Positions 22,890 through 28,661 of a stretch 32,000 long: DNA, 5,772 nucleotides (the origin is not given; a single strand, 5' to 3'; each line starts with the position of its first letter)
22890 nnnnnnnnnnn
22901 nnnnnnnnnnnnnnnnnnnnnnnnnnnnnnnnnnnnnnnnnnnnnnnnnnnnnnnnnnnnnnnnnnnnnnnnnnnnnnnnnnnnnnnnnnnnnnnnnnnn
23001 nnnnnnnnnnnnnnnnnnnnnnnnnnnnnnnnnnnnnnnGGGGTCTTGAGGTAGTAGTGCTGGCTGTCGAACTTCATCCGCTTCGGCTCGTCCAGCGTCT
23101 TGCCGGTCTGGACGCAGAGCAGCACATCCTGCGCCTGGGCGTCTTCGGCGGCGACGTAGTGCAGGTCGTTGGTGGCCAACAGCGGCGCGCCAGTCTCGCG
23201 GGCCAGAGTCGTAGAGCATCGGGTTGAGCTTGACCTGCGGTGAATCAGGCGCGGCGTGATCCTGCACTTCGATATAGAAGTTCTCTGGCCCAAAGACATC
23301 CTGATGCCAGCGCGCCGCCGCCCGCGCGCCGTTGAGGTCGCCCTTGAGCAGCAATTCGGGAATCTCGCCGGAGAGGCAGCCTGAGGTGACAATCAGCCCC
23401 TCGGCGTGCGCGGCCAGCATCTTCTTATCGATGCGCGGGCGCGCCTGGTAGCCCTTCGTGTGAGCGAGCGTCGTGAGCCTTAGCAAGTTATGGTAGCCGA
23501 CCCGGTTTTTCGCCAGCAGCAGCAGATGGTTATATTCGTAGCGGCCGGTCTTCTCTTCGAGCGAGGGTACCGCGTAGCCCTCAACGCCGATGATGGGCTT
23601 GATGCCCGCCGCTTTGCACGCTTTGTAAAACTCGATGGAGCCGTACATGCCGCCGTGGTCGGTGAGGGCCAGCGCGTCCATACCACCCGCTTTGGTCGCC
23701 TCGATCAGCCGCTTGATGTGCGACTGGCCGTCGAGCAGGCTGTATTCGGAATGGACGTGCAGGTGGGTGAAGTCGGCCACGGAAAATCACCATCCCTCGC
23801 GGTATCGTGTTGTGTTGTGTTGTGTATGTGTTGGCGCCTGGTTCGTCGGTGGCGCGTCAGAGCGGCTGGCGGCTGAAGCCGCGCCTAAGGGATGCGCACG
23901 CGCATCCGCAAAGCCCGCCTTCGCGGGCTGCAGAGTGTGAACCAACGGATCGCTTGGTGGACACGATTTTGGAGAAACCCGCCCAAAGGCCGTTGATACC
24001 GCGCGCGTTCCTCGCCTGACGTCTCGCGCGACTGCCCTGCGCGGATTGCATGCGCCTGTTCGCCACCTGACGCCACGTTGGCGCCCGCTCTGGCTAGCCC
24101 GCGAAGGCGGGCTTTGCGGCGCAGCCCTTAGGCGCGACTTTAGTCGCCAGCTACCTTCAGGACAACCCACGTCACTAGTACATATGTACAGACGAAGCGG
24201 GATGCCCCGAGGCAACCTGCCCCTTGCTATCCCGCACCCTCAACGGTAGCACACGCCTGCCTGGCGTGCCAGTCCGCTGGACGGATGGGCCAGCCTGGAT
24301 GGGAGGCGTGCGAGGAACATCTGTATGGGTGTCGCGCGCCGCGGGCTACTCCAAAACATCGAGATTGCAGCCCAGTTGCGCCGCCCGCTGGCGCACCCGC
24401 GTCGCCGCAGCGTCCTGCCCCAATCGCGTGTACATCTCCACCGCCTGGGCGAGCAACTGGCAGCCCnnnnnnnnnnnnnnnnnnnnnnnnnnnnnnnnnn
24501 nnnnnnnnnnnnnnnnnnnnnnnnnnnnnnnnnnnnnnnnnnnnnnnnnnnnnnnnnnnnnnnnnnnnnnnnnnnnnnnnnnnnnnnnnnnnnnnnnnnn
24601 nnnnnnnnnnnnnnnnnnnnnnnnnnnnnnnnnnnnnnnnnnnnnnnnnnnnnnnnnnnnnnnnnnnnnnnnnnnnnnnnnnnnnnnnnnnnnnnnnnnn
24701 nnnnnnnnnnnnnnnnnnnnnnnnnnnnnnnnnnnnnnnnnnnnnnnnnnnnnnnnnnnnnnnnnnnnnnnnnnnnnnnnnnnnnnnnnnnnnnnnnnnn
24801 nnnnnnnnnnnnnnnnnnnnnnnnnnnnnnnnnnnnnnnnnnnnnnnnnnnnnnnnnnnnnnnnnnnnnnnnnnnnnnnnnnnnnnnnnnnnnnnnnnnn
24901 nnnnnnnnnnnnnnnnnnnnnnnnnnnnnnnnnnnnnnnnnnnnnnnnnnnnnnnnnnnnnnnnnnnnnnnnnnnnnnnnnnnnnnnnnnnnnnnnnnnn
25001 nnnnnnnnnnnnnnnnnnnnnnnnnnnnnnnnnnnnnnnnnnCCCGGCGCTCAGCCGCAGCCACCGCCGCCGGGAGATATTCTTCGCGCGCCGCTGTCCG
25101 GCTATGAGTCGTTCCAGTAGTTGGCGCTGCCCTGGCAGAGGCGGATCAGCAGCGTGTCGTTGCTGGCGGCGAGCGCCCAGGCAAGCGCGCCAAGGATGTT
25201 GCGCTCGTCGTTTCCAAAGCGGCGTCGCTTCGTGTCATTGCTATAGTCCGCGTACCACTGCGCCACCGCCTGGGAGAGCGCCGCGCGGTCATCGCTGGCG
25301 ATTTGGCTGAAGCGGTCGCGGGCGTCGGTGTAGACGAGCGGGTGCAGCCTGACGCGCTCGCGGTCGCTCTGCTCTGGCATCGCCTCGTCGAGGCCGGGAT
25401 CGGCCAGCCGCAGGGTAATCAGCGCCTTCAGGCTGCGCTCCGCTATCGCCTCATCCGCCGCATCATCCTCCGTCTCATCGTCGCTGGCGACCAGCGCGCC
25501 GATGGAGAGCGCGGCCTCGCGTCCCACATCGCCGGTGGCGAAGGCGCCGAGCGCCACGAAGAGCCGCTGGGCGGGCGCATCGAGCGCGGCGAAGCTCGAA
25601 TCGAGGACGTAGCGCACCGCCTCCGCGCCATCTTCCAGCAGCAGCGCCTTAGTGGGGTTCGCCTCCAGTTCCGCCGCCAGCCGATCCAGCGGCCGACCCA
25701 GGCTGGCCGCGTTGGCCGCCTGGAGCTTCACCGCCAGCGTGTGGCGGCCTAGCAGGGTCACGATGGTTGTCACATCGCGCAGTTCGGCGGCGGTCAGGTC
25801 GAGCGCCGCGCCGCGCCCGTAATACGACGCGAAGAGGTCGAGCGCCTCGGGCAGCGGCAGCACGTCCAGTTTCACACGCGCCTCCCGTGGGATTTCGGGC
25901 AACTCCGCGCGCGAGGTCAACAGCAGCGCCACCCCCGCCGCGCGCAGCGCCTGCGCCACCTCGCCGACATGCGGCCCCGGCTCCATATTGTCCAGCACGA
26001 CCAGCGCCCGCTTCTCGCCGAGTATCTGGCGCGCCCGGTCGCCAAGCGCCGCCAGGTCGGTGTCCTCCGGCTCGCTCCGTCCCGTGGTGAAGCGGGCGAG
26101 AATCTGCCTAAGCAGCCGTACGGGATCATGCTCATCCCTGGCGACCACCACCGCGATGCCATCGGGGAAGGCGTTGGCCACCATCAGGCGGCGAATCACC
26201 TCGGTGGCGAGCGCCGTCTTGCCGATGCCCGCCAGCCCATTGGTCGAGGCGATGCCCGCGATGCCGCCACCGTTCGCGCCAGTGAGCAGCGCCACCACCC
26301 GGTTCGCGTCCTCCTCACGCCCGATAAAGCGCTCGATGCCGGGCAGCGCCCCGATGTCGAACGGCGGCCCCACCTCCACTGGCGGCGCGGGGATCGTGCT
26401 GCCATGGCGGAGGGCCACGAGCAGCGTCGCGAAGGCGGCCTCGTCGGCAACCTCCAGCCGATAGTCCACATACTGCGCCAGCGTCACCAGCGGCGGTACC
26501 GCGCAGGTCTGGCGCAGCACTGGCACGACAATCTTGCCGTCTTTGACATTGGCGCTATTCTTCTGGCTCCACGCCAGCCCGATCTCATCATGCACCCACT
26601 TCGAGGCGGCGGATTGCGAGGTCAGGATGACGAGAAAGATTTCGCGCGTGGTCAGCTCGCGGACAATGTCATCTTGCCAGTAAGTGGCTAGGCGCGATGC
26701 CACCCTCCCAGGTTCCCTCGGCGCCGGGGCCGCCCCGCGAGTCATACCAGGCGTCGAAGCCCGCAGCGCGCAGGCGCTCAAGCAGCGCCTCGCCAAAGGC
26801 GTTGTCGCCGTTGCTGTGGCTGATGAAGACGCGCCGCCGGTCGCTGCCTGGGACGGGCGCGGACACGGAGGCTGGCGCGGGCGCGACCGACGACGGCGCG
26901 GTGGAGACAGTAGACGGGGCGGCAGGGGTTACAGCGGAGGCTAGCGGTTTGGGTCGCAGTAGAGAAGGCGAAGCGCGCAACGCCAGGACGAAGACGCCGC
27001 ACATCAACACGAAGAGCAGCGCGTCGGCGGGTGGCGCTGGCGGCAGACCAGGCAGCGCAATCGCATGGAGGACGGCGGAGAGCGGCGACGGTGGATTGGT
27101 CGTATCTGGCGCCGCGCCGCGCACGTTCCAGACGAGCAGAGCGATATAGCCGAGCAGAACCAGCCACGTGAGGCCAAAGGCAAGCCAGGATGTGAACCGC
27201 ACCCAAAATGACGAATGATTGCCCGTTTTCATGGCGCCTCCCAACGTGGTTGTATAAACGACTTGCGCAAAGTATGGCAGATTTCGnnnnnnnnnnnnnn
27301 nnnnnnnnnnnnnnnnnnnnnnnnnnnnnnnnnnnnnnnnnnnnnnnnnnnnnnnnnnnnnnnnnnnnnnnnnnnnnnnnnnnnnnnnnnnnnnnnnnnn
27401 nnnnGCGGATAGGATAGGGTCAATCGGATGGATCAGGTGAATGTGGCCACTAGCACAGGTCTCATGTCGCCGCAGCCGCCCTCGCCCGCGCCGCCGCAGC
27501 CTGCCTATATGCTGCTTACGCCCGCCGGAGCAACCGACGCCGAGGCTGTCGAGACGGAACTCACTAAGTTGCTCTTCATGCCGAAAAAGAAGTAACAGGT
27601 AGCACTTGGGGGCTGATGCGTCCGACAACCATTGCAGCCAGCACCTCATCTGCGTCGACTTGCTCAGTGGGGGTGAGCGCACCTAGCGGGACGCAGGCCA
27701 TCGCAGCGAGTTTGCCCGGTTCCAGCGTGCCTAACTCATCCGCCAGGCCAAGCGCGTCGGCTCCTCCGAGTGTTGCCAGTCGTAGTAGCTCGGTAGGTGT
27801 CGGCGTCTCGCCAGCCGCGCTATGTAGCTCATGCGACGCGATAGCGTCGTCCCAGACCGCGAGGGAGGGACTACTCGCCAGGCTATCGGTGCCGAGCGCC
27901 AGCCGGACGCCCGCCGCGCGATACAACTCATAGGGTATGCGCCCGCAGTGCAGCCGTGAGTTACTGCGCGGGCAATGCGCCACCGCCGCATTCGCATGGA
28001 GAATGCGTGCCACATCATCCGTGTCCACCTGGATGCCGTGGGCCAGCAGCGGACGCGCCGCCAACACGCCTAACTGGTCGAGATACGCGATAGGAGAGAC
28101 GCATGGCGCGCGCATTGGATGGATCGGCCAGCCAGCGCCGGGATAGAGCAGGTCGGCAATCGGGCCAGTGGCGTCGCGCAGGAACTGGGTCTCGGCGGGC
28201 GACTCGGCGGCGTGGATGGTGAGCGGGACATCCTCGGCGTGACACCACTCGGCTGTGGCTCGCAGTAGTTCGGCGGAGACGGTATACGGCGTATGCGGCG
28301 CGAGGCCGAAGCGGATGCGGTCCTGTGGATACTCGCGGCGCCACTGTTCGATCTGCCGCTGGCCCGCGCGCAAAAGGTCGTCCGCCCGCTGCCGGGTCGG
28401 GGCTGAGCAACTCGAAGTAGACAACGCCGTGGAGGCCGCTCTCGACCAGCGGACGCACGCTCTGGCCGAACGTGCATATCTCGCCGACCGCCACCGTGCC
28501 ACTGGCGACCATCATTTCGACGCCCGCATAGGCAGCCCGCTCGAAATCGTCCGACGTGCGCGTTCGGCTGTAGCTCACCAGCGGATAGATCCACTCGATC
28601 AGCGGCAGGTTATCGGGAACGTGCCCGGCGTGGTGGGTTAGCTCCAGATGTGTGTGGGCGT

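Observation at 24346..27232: Membrane-anchored TIR-NB-ARC-TPR STAND gene riddled with frame disruptions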

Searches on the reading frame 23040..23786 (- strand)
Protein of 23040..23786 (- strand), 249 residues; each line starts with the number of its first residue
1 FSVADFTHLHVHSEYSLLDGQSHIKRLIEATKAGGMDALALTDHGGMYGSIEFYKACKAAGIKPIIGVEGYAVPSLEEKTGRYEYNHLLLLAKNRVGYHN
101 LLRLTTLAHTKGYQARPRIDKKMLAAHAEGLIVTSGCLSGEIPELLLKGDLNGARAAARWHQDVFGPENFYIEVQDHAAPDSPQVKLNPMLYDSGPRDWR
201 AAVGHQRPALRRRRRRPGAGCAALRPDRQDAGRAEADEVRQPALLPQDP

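Call 15: search_protein_families(library=pfam, proteins=[window:23040-23786:-], max_evalue=0.001)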
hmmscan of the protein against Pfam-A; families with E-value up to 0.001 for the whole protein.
window:23040-23786:- (249 aa): 1 family
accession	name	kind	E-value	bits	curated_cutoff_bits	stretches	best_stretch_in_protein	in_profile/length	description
PF02811.25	PHP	-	1.7e-55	188.2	26.4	1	8-177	1-164/164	PHP domain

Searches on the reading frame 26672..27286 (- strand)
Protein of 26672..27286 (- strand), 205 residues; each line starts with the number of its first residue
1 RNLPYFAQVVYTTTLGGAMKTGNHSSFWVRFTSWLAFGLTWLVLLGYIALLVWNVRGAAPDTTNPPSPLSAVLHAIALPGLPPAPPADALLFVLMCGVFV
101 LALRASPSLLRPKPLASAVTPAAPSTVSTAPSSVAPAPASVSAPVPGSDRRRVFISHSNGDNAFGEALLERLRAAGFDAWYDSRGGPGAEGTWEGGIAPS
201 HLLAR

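Call 18: search_protein_families(library=pfam, proteins=[window:26672-27286:-], max_evalue=0.001)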
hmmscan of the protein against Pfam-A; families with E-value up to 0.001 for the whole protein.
window:26672-27286:- (205 aa): 1 family
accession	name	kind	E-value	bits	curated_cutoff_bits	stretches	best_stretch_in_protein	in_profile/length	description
PF13676.11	TIR_2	-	2.8e-05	25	28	1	153-186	1-35/122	TIR domain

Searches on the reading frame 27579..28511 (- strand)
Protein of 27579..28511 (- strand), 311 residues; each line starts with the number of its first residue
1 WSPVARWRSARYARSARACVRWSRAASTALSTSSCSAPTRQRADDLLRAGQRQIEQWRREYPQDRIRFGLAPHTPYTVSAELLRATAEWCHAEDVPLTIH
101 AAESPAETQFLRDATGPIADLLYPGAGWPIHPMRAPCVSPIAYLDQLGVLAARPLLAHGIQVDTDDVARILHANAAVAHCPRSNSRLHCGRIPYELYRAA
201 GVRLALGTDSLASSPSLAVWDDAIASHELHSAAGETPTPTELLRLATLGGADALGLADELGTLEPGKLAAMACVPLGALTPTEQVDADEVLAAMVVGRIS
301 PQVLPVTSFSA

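Call 15: search_protein_families(library=pfam, proteins=[window:27579-28511:-], max_evalue=0.001)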
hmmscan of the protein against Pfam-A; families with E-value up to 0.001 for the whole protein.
window:27579-28511:- (311 aa): 2 families
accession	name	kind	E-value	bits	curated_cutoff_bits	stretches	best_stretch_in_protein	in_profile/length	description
PF01979.26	Amidohydro_1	-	1.1e-29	104.3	25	1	48-281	102-325/345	Amidohydrolase family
PF07969.17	Amidohydro_3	-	1.1e-07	32.1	29.7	1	78-284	260-454/472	Amidohydrolase family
